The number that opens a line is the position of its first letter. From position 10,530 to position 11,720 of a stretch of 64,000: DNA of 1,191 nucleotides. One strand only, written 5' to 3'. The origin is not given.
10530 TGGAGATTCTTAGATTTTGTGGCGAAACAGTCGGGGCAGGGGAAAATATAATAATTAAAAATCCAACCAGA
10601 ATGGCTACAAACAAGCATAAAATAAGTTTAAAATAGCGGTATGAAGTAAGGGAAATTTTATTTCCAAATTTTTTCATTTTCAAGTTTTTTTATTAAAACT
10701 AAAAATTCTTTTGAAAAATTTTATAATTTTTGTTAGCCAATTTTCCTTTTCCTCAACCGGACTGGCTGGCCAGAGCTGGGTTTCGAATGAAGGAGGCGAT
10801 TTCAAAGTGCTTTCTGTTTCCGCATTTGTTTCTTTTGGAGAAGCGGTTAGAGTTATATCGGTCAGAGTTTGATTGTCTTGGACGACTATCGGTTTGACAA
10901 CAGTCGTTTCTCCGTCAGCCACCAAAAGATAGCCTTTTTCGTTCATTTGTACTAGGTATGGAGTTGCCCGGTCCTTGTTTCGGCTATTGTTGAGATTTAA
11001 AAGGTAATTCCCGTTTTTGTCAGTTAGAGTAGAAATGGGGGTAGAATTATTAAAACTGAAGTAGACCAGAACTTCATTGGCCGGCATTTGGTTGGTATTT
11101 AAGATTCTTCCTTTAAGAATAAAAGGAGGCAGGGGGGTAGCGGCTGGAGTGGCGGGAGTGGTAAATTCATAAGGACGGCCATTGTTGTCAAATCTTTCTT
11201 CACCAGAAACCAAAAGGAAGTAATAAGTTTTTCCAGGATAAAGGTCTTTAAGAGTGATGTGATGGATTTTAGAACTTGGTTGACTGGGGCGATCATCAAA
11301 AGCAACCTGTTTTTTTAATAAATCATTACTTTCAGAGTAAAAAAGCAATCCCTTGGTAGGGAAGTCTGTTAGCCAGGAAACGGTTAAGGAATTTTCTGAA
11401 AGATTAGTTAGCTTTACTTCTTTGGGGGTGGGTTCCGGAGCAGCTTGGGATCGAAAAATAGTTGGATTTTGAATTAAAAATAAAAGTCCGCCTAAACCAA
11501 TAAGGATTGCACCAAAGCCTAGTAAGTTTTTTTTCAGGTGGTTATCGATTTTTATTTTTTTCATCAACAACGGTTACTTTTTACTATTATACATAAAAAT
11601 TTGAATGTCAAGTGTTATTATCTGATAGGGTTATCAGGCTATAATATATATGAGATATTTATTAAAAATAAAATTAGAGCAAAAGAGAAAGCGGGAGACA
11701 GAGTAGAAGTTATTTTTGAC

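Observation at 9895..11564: Four-member paralogous family: N-terminal TM + FN3/PAP-N-like domain + CarboxypepD_reg-like region, spread over three surface-protein loci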

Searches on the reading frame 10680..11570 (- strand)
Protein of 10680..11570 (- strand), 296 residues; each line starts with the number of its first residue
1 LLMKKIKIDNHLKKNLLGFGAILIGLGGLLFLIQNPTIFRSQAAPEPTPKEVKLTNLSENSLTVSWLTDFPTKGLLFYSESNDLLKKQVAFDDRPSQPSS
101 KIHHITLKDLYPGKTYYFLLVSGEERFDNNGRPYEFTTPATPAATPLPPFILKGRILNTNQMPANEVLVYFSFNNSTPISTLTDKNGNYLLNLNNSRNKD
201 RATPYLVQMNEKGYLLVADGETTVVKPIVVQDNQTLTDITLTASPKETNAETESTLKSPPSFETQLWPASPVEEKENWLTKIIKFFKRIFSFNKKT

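Call 4: search_protein_families(library=pfam, proteins=[window:10680-11570:-], max_evalue=0.1)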
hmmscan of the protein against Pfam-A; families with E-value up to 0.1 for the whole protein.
window:10680-11570:- (296 aa): 5 families
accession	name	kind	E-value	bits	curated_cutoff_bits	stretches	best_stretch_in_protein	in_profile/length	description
PF16656.11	Pur_ac_phosph_N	-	1.3e-08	35.7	30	1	52-138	4-93/93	Purple acid Phosphatase, N-terminal domain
PF00041.27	fn3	-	0.00063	20.3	25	1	48-118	2-64/84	Fibronectin type III domain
PF13620.12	CarboxypepD_reg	-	0.025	15.4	32.3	1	152-218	2-63/82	Carboxypeptidase regulatory-like domain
PF17789.7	MG4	-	0.036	14.7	24.7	1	149-200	15-67/95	Macroglobulin domain MG4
PF13715.12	CarbopepD_reg_2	-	0.046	14.2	32.2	0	153-197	2-44/88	CarboxypepD_reg-like domain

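Call 13: find_homologous_proteins(query=A2, max_evalue=0.001)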
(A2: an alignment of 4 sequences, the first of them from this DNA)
Query A2 (4 sequences) (240 aa, profile of the alignment): 38 proteins with E <= 0.001 among 8000 candidates.
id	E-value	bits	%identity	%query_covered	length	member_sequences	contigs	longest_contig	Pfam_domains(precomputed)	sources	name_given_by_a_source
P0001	6.8e-100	351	26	88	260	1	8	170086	PF00041.28,PF16656.12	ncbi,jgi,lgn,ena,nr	ncbi:MAG: Fibronectin type III domain protein [Microgenomates group bacterium ADurb.Bin219]|nr:MAG: 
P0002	1.1e-93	331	100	100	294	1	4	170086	PF16656.12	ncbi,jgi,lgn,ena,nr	ncbi:MAG: hypothetical protein BWY24_00012 [Microgenomates group bacterium ADurb.Bin219]|nr:MAG: hyp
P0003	3.5e-84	300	27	75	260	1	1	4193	PF00041.28,PF16656.12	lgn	-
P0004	4.7e-84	299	86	100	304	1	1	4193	PF16656.12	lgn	-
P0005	4.0e-81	290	42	91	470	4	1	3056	PF00041.28,PF16656.12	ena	-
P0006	5.3e-80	286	45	88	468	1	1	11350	PF00041.28,PF16656.12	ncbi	-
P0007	1.2e-77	278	47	75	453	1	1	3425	PF00041.28,PF16656.12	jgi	-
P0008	2.2e-61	225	64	87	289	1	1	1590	PF00041.28,PF16656.12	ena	-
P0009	3.9e-61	224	61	99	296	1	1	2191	PF00041.28,PF16656.12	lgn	-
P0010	7.3e-61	223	60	98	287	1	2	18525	PF16656.12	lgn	-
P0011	9.9e-55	203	26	82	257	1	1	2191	PF00041.28,PF16656.12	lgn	-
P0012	1.3e-48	183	37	83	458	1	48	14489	PF13620.13,PF00041.28,PF19077.7,PF16656.12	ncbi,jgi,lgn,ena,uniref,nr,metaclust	ncbi:hypothetical protein COY29_02015 [Candidatus Woesebacteria bacterium CG_4_10_14_0_2_um_filter_3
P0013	1.3e-48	183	37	83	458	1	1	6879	PF13620.13,PF00041.28,PF19077.7,PF16656.12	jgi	-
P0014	1.5e-48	183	39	83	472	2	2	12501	PF13620.13,PF00041.28,PF19077.7,PF16656.12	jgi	jgi:hypothetical protein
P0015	4.4e-48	182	37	83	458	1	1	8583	PF13620.13,PF00041.28,PF19077.7,PF16656.12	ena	-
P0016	1.3e-47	180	37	83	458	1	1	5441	PF13620.13,PF00041.28,PF19077.7,PF16656.12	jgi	-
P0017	1.1e-46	177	26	86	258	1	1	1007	PF00041.28,PF16656.12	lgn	-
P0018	1.4e-46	177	39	83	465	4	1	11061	PF13620.13,PF00041.28,PF19077.7,PF16656.12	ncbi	-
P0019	1.7e-46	176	38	83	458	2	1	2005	PF13620.13,PF00041.28,PF19077.7,PF16656.12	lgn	-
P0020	2.1e-45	173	47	92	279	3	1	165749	PF00041.28,PF16656.12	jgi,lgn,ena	-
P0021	2.3e-45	173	44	95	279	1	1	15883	PF00041.28,PF16656.12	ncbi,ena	-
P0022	3.1e-43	166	46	90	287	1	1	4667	PF16656.12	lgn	-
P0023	3.4e-43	166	26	72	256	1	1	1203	PF00041.28,PF16656.12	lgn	-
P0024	8.6e-43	164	43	93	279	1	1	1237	PF00041.28,PF16656.12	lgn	-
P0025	1.3e-42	164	41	99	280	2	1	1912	PF00041.28,PF16656.12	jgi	-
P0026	1.7e-41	160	33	80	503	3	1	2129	PF17892.8,PF19077.7,PF16656.12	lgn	-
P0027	1.7e-35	140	34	93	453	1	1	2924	PF00041.28,PF16656.12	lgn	-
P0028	8.6e-35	138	36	68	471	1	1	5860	PF00041.28,PF19077.7,PF16656.12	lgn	-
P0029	9.2e-35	138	31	93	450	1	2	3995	PF13620.13,PF00041.28,PF19077.7,PF16656.12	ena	-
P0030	6.0e-33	132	41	93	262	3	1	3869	PF00041.28,PF16656.12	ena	-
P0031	1.6e-32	131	29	72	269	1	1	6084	PF16656.12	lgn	-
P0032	2.6e-31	127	31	80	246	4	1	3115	PF00041.28,PF16656.12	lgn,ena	-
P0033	2.2e-28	117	34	72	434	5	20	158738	PF00041.28,PF19077.7,PF16656.12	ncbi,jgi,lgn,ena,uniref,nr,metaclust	ncbi:MAG: hypothetical protein UV61_C0006G0144 [Candidatus Gottesmanbacteria bacterium GW2011_GWB1_4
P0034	5.3e-28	116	29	68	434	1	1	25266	PF00041.28,PF19077.7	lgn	-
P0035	4.3e-21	93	28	74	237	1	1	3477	PF00041.28,PF16656.12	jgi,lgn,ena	-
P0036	3.3e-19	87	31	76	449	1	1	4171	PF16656.12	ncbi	-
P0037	6.4e-17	80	29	67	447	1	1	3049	PF19077.7,PF16656.12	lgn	-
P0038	1.6e-6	45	37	30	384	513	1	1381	PF00149.34,PF16656.12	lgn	-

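Call 17: find_encoding_contigs(protein=P0033, flank=8000, max_places=2)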
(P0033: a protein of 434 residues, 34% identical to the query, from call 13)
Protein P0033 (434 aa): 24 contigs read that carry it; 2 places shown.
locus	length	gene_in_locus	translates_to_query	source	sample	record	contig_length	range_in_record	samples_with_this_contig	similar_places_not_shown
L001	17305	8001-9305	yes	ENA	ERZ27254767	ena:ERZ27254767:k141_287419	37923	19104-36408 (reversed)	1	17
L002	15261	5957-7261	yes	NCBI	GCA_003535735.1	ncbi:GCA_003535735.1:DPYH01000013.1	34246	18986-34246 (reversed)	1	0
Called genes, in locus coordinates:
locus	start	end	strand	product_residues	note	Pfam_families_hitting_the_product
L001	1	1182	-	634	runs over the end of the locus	PF00012:HSP70, PF06723:MreB_Mbl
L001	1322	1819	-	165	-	PF01025:GrpE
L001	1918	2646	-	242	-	PF01628:HrcA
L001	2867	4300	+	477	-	PF01229:Glyco_hydro_39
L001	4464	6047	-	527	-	PF03023:MurJ, PF01943:Polysacc_synt, PF13440:Polysacc_synt_3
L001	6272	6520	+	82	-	PF01649:Ribosomal_S20p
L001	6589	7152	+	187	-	PF05137:PilN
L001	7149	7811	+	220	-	PF04350:PilO (faint)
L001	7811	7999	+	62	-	-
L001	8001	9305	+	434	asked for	PF00041:fn3 (weak), PF16656:Pur_ac_phosph_N, PF19077:Big_13 (faint)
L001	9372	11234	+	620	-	-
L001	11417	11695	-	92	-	-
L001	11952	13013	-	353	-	PF03816:LytR_cpsA_psr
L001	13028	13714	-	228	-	PF00121:TIM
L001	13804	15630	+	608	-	PF00580:UvrD-helicase, PF13245:AAA_19, PF13604:AAA_30 (faint), PF01443:Viral_helicase1 (faint), PF13361:UvrD_C, PF13538:UvrD_C_2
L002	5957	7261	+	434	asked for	PF00041:fn3 (weak), PF16656:Pur_ac_phosph_N, PF19077:Big_13 (faint)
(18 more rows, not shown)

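Call 18: find_encoding_contigs(protein=P0012, flank=7000, max_places=2)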
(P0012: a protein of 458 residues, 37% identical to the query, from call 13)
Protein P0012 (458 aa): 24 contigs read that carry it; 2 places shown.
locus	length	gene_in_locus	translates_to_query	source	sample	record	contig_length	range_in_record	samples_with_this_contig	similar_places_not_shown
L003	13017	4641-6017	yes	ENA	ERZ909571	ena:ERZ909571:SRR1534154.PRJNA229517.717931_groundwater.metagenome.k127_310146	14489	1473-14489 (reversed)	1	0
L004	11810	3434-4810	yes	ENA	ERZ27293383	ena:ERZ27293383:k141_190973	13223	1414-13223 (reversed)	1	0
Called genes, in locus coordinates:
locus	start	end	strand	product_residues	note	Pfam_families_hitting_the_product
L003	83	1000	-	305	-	PF03193:RsgA_GTPase (faint), PF00009:GTP_EFTU (faint), PF01926:MMR_HSR1, PF02421:FeoB_N, PF08477:Roc (faint), PF16897:MMR_HSR1_Xtn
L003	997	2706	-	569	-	PF03023:MurJ, PF13440:Polysacc_synt_3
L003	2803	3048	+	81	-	PF01649:Ribosomal_S20p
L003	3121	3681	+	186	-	PF05137:PilN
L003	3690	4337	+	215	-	PF04350:PilO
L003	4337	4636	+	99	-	-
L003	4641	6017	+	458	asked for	PF00041:fn3 (weak), PF16656:Pur_ac_phosph_N, PF13620:CarboxypepD_reg (faint), PF19077:Big_13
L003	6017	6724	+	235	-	-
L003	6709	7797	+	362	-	-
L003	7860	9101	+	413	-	PF01266:DAO, PF01593:Amino_oxidase, PF13450:NAD_binding_8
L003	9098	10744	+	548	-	-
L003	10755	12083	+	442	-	-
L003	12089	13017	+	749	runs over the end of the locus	PF10060:DUF2298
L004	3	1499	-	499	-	?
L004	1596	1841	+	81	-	PF01649:Ribosomal_S20p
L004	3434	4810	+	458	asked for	PF00041:fn3 (weak), PF16656:Pur_ac_phosph_N, PF13620:CarboxypepD_reg (faint), PF19077:Big_13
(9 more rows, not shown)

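Call 19: find_encoding_contigs(protein=P0034, flank=7000, max_places=1)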
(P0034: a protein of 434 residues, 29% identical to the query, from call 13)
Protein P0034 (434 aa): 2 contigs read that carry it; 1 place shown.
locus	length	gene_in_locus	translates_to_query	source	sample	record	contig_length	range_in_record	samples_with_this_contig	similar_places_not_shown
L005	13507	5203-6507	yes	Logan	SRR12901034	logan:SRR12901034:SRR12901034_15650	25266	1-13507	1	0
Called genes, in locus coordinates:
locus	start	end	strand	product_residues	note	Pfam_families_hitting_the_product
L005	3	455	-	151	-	?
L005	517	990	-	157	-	PF01025:GrpE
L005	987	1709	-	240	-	PF03444:WHD_HrcA (weak), PF01628:HrcA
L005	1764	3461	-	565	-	PF03023:MurJ, PF13440:Polysacc_synt_3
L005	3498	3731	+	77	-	PF01649:Ribosomal_S20p (weak)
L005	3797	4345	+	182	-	PF05137:PilN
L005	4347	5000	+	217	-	PF04350:PilO (faint)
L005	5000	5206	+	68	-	-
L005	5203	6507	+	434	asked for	PF00041:fn3 (faint), PF19077:Big_13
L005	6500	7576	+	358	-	-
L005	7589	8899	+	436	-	-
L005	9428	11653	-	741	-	PF00092:VWA (weak), PF13519:VWA_2 (weak), PF24517:CBM96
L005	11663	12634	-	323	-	-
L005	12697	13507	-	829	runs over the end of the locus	PF13231:PMT_2 (weak), PF02366:PMT, PF13231:PMT_2, PF16192:PMT_4TMC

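Call 20: find_encoding_contigs(protein=P0020, flank=7000, max_places=1)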
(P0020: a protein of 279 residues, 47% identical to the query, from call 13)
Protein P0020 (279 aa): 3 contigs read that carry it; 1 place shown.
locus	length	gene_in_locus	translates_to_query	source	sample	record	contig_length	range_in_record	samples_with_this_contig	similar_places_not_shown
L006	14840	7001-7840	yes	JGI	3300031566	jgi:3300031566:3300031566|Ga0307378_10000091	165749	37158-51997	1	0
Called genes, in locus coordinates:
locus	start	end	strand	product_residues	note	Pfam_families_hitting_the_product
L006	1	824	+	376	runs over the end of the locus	PF03772:Competence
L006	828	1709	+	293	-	PF25281:MBL_MAP1B (weak), PF00753:Lactamase_B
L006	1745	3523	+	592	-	PF03485:Arg_tRNA_synt_N, PF00750:tRNA-synt_1d, PF05746:DALR_1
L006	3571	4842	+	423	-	PF00675:Peptidase_M16, PF05193:Peptidase_M16_C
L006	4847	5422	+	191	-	PF00334:NDK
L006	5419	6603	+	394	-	PF13439:Glyco_transf_4, PF13477:Glyco_trans_4_2 (weak), PF13579:Glyco_trans_4_4, PF20706:GT4-conflict, PF00534:Glycos_transf_1, PF13692:Glyco_trans_1_4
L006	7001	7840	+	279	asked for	PF00041:fn3 (faint), PF16656:Pur_ac_phosph_N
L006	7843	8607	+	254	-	-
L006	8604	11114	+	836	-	PF13620:CarboxypepD_reg (weak)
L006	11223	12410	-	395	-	PF08308:PEGA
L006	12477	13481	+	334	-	PF00022:Actin (weak), PF06723:MreB_Mbl, PF00012:HSP70 (weak), PF14450:FtsA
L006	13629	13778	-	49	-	-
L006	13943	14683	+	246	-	PF03808:Glyco_tran_WecG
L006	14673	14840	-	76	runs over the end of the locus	PF12728:HTH_17, PF00376:MerR, PF13411:MerR_1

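Call 22: search_protein_representatives(alignment_id=A3)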
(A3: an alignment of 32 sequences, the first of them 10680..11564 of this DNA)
Query: 32 sequences, 402 profile positions. Proteins with E-value up to 0.001 (for the whole library): 20451; up to 1e-10: 8565; up to 1e-30: 2925. The best 150 are listed.
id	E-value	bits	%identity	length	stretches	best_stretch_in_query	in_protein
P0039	1.8e-213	725.4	-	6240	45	267-355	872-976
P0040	8.6e-207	703.4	-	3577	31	267-331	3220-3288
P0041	2.9e-200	681.9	-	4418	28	45-123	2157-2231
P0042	2.4e-178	609.8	-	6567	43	263-350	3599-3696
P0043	7.5e-175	598.2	-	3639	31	57-144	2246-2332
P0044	3.0e-174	596.3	-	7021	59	262-333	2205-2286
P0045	5.7e-171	585.5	-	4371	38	267-338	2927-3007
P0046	9.4e-170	581.4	-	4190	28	55-143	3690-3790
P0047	2.5e-169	580.0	-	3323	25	50-122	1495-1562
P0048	3.5e-163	559.8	-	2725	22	268-351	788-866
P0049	1.1e-158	545.0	-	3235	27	267-360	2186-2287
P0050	2.9e-156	537.0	-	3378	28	270-355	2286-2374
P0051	2.6e-153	527.3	-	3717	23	35-127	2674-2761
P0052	1.5e-148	511.7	-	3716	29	253-343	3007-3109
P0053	1.5e-139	482.0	-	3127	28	267-333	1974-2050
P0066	3.1e-117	408.5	-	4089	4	43-301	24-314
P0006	2.8e-111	388.9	-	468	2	10-233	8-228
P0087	1.7e-106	373.1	-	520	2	2-285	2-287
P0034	1.2e-101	357.2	-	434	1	5-399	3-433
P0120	1.7e-99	350.1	-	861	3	43-242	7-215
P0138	1.9e-96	340.0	-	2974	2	39-248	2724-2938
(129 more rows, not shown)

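Call 27: search_protein_families(library=ncbifam, proteins=[window:10680-11564:-], max_evalue=0.01)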
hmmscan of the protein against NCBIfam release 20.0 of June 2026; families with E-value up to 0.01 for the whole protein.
window:10680-11564:- (294 aa): 0 families

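Call 48: find_encoding_contigs(protein=P0006, flank=6000, max_places=1)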
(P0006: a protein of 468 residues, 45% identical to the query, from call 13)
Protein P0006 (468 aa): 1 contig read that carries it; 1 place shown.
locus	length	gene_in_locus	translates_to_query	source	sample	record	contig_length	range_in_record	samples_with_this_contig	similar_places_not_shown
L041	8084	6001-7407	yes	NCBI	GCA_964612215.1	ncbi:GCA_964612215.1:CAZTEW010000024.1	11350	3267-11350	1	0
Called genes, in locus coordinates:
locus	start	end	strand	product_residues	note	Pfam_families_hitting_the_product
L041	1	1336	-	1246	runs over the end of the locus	PF05593:RHS_repeat (weak)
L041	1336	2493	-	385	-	PF13173:AAA_14, PF13401:AAA_22 (faint), PF13635:DUF4143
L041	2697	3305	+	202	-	PF00466:Ribosomal_L10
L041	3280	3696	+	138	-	PF16320:Ribosomal_L12_N, PF00542:Ribosomal_L12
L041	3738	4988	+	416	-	PF01637:ATPase_2 (faint), PF13173:AAA_14, PF13401:AAA_22 (faint), PF13635:DUF4143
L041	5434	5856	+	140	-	PF01934:HepT-like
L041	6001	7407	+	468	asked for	PF00041:fn3 (faint), PF16656:Pur_ac_phosph_N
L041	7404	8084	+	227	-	?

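Call 49: find_encoding_contigs(protein=P0010, flank=6000, max_places=1)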
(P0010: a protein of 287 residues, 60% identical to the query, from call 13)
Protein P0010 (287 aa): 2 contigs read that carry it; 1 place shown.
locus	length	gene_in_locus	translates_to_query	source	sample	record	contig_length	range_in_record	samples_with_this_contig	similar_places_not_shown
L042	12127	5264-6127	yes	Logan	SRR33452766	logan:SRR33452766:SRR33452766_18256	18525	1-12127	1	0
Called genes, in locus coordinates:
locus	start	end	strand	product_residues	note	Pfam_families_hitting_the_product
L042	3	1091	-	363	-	?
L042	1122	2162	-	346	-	PF02518:HATPase_c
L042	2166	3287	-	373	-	PF02481:DNA_processg_A, PF17782:WHD_DprA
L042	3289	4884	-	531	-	PF03717:PBP_dimer, PF00905:Transpeptidase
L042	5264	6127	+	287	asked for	PF16656:Pur_ac_phosph_N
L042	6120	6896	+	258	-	PF00041:fn3, PF16656:Pur_ac_phosph_N (weak)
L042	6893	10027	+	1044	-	PF13620:CarboxypepD_reg (weak)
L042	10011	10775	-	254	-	PF04085:MreC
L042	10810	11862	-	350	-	PF06723:MreB_Mbl, PF00022:Actin (weak), PF00012:HSP70, PF14450:FtsA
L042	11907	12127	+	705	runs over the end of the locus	PF04932:Wzy_C, PF00515:TPR_1 (faint), PF07719:TPR_2 (faint), PF13371:TPR_9 (faint), PF13414:TPR_11 (faint), PF13428:TPR_14 (faint), PF13431:TPR_17 (faint), PF14559:TPR_19 (faint)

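Call 50: find_encoding_contigs(protein=P0021, flank=6000, max_places=1)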
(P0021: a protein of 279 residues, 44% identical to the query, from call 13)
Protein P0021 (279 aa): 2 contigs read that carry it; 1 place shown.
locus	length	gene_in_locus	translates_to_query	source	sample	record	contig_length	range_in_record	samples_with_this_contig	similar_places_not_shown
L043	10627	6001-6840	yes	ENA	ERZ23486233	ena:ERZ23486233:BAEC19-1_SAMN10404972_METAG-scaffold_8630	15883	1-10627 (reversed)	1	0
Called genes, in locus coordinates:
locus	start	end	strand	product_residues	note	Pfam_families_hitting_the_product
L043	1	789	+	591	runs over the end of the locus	PF03485:Arg_tRNA_synt_N, PF00750:tRNA-synt_1d, PF05746:DALR_1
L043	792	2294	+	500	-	PF00486:Trans_reg_C (faint)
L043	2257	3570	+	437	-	PF00675:Peptidase_M16, PF05193:Peptidase_M16_C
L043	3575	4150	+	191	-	PF00334:NDK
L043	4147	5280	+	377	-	PF13439:Glyco_transf_4, PF13579:Glyco_trans_4_4, PF20706:GT4-conflict, PF00534:Glycos_transf_1, PF13692:Glyco_trans_1_4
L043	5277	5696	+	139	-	-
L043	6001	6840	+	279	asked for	PF00041:fn3 (faint), PF16656:Pur_ac_phosph_N (weak)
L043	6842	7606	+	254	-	PF16656:Pur_ac_phosph_N (weak)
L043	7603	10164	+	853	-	PF13620:CarboxypepD_reg, PF13715:CarbopepD_reg_2 (faint)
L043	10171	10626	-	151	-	?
